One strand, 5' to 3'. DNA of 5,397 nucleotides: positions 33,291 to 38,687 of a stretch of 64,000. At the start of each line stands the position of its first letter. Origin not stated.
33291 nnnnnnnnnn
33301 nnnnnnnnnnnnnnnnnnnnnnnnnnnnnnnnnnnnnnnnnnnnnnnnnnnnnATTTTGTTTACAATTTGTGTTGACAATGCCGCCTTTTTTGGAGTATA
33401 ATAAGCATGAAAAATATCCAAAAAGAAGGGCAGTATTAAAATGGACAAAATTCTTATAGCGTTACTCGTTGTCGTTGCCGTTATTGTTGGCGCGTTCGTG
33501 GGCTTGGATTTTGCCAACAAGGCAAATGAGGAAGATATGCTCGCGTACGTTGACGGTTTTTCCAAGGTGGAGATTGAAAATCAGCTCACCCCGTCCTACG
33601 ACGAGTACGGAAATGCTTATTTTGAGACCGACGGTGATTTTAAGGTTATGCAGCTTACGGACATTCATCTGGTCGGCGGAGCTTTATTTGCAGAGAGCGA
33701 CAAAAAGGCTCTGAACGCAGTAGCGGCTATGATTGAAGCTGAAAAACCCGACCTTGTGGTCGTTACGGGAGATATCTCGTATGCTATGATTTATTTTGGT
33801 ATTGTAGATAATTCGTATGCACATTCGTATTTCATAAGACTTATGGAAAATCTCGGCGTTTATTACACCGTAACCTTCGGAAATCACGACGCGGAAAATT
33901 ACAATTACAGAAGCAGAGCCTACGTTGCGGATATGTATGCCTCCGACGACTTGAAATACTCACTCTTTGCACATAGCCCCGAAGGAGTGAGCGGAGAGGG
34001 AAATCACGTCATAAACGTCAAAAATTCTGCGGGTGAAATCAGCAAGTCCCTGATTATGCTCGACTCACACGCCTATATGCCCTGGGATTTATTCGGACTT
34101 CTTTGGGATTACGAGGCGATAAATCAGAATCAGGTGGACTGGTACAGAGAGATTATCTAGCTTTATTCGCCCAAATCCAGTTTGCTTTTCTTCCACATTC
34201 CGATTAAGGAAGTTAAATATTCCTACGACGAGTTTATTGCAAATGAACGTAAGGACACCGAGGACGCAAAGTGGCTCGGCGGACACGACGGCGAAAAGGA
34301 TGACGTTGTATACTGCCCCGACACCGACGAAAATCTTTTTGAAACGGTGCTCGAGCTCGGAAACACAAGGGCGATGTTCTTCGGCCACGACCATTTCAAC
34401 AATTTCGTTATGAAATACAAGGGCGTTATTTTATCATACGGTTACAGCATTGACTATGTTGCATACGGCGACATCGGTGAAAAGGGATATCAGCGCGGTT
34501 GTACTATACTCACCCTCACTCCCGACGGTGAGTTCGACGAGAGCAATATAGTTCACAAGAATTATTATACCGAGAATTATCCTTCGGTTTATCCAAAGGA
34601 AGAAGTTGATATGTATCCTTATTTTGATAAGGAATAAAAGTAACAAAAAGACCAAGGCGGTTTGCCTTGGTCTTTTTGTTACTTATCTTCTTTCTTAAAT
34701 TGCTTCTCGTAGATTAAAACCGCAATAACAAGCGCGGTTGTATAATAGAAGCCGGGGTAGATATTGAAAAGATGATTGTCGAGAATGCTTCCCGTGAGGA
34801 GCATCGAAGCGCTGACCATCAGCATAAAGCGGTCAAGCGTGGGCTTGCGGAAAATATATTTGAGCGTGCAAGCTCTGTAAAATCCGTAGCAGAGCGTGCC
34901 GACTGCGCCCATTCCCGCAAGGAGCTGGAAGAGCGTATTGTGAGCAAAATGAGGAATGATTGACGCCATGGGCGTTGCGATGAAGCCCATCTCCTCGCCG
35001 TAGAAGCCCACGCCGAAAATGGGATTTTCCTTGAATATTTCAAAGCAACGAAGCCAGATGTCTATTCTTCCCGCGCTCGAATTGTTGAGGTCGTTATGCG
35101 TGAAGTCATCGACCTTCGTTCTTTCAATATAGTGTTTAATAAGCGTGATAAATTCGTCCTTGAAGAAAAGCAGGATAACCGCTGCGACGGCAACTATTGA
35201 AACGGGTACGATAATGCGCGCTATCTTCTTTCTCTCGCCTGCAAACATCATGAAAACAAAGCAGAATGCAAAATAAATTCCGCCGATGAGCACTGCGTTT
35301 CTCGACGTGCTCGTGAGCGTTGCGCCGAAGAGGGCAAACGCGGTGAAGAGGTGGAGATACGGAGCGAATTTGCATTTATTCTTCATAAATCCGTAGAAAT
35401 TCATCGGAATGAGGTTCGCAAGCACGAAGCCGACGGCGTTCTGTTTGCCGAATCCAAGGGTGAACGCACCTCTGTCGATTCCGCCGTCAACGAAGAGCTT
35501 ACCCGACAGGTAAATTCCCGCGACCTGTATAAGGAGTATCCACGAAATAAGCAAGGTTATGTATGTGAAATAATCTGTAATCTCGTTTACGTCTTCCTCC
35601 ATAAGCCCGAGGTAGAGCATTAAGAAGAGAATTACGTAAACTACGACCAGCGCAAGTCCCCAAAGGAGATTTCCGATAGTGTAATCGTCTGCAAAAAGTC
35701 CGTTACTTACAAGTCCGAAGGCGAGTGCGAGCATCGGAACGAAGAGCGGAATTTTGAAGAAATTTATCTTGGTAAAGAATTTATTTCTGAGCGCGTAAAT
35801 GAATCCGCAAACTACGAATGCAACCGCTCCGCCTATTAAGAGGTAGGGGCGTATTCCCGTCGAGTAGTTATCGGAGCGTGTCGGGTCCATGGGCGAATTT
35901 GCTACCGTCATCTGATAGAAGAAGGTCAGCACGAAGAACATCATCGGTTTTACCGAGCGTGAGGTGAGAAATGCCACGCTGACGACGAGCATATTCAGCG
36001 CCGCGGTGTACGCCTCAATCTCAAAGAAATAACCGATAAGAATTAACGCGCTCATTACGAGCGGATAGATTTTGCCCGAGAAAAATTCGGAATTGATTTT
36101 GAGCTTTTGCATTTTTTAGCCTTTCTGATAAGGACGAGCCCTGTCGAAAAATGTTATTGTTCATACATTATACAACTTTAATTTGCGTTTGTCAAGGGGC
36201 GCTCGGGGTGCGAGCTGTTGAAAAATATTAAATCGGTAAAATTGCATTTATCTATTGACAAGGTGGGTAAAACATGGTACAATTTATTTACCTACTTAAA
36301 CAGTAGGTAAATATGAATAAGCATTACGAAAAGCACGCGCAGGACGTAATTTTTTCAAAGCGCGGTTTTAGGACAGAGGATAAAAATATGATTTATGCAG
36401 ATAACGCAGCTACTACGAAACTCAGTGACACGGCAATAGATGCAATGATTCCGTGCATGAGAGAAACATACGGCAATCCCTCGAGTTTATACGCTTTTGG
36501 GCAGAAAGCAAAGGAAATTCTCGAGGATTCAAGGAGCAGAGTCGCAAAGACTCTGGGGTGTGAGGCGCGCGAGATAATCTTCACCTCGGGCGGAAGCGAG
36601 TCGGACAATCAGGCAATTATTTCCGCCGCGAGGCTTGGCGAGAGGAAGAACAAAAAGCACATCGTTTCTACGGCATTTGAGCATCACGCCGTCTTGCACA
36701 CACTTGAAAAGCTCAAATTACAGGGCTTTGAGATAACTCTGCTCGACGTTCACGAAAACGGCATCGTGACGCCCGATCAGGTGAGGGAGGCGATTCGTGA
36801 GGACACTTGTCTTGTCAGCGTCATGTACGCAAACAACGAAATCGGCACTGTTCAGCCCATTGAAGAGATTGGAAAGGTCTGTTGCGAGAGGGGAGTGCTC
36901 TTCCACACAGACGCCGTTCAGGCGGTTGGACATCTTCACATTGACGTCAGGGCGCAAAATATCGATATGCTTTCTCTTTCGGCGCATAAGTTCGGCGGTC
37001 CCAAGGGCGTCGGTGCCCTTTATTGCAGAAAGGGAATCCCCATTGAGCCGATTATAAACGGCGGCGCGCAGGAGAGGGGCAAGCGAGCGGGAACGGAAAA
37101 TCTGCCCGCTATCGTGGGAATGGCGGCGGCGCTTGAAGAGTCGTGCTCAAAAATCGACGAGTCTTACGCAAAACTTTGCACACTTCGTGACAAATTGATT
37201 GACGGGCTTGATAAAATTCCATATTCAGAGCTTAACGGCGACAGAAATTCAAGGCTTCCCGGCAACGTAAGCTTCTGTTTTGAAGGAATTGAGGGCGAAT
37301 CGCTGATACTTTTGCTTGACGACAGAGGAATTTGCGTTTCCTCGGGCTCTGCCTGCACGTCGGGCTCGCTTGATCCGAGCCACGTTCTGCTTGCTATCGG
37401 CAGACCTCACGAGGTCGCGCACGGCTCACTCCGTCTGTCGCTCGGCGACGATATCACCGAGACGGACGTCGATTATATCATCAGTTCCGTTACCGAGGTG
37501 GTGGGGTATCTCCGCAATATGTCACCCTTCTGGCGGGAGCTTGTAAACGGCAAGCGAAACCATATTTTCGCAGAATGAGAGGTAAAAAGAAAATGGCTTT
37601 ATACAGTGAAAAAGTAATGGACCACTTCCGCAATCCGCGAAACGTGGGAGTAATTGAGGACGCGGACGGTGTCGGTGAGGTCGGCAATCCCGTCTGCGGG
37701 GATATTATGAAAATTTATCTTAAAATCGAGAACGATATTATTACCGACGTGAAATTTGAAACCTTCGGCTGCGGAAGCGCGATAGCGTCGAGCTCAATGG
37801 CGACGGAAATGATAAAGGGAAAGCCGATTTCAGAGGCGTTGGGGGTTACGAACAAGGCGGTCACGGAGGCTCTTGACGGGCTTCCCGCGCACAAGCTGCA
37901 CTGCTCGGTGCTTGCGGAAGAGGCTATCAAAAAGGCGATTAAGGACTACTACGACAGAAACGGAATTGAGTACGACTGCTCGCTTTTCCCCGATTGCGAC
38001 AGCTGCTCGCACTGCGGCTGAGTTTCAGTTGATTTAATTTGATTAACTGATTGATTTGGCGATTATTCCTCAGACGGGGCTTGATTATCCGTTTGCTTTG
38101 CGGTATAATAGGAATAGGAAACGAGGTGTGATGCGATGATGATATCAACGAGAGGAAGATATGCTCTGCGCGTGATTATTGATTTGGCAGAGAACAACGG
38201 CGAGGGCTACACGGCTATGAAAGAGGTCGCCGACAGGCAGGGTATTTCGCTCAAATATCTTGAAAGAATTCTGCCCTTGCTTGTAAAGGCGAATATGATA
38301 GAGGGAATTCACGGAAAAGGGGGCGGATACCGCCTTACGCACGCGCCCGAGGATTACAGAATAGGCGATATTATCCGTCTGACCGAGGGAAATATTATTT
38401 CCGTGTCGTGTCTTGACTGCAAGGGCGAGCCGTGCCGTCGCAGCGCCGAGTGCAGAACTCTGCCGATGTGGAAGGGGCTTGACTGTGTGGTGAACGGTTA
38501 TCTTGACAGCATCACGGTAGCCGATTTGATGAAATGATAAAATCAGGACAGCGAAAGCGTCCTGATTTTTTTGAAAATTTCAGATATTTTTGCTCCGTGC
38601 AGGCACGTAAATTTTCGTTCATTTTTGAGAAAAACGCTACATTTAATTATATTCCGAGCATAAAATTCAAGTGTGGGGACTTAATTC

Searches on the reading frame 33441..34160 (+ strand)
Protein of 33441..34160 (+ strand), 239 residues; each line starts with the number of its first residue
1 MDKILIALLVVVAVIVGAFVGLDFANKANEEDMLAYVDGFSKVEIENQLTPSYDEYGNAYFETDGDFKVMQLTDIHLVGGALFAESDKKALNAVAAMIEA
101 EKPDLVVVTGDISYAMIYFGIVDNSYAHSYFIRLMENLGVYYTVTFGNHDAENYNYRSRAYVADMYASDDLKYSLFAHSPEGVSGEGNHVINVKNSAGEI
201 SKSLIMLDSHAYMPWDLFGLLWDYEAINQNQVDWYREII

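Call 77: search_protein_families(library=pfam, proteins=[window:33441-34160:+], max_evalue=0.00001)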
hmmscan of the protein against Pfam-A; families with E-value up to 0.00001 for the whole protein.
window:33441-34160:+ (239 aa): 1 family
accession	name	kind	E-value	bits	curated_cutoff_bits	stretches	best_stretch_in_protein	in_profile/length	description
PF00149.33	Metallophos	-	4.7e-10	40.6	21.5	1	67-166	1-86/191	Calcineurin-like phosphoesterase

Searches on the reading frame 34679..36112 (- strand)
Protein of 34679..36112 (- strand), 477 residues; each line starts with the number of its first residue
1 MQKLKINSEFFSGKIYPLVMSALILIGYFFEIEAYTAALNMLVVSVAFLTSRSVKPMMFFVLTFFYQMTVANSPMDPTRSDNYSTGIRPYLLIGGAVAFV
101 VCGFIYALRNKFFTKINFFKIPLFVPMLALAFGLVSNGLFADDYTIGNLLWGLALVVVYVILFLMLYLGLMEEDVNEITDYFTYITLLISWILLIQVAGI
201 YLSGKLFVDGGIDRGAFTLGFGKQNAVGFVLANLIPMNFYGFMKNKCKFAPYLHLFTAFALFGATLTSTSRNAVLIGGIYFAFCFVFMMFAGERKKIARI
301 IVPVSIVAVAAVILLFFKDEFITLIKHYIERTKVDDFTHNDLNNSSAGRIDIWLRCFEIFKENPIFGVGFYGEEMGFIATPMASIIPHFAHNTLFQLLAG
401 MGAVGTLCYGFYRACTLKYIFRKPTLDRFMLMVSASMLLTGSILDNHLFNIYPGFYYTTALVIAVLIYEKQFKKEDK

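Call 77: search_protein_families(library=pfam, proteins=[window:34679-36112:-], max_evalue=0.00001)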
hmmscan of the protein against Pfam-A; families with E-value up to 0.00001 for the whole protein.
window:34679-36112:- (477 aa): 1 family
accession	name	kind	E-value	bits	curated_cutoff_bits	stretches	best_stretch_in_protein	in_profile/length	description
PF04932.20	Wzy_C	-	4e-19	69.3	31.7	1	257-409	2-148/149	O-Antigen ligase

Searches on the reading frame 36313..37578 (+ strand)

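Call 78: search_protein_families(library=pfam, proteins=[window:36313-37578:+], max_evalue=0.00001)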
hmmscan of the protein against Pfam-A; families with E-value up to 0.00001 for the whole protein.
window:36313-37578:+ (421 aa): 2 families
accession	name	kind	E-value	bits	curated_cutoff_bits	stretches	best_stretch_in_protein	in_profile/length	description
PF00266.25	Aminotran_5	-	1.2e-83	281.6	21.5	1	27-388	1-370/371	Aminotransferase class-V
PF01212.27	Beta_elim_lyase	-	1.3e-06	28.4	27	1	75-235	39-207/288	Beta-eliminating lyase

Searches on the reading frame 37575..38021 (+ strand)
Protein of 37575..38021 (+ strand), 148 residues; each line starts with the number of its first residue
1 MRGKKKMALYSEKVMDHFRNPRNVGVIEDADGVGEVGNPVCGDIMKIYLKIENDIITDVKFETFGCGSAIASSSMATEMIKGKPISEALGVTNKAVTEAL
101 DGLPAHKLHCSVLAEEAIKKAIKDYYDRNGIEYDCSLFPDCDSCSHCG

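Call 78: search_protein_families(library=pfam, proteins=[window:37575-38021:+], max_evalue=0.00001)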
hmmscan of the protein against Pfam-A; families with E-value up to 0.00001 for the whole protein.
window:37575-38021:+ (148 aa): 1 family
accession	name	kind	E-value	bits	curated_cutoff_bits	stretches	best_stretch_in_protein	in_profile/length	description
PF01592.21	NifU_N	-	1.9e-52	177.1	22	1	10-129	2-124/127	NifU-like N terminal domain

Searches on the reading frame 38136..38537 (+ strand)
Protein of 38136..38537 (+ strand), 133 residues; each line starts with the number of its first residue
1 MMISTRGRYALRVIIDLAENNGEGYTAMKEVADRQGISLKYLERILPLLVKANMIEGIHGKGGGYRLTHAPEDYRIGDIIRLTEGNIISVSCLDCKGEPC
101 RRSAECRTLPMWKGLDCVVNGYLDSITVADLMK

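Call 78: search_protein_families(library=pfam, proteins=[window:38136-38537:+], max_evalue=0.00001)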
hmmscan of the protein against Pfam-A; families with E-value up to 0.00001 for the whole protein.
window:38136-38537:+ (133 aa): 1 family
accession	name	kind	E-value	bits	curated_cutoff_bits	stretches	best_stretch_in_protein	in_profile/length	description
PF02082.26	Rrf2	-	9.2e-34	116.9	30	1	3-133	1-131/132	Iron-dependent Transcriptional regulator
